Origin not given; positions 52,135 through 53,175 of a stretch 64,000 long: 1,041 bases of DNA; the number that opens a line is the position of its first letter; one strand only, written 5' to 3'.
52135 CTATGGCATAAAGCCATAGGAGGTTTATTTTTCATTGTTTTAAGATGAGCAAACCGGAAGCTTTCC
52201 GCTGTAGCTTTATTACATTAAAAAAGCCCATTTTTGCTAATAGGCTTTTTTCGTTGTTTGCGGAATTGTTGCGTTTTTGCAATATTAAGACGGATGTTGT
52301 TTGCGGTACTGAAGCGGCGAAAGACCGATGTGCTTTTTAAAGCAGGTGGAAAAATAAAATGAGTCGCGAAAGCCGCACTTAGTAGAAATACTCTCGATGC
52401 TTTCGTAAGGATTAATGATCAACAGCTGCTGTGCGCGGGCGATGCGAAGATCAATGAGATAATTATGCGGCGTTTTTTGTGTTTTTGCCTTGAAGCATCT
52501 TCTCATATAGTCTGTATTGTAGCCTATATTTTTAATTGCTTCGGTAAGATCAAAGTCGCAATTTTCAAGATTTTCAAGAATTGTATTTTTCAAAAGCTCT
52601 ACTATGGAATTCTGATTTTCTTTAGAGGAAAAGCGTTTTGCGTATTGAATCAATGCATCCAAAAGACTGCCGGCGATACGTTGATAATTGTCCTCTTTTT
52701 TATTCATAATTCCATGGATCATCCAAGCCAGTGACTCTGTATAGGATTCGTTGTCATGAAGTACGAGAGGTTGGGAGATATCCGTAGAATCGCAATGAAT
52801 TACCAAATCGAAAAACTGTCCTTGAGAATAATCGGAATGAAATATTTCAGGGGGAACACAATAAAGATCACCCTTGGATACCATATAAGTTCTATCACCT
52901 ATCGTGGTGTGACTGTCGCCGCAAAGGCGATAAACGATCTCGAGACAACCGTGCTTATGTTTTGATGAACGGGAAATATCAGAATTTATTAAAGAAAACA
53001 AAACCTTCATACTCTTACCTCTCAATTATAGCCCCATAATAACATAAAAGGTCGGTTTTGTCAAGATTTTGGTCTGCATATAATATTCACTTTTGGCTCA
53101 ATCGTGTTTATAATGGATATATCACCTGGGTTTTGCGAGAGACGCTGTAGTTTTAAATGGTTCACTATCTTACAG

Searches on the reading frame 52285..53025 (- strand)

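Call 11: search_protein_families(library=pfam, proteins=[window:52285-53025:-])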
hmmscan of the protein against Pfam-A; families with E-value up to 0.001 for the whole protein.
window:52285-53025:- (246 aa): 4 families
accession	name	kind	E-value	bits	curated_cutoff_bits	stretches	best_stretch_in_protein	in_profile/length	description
PF12833.13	HTH_18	-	1.1e-17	64.6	33.6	1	167-243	5-80/80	Helix-turn-helix domain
PF00165.29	HTH_AraC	-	2.9e-16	59.6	26.6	1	208-242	9-42/42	Bacterial regulatory helix-turn-helix proteins, AraC family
PF02311.25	AraC_binding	-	7.6e-06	26.1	21.1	1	20-83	16-81/135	AraC-like ligand binding domain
PF07883.17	Cupin_2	-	0.00038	20.6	27.2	1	21-64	12-55/70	Cupin domain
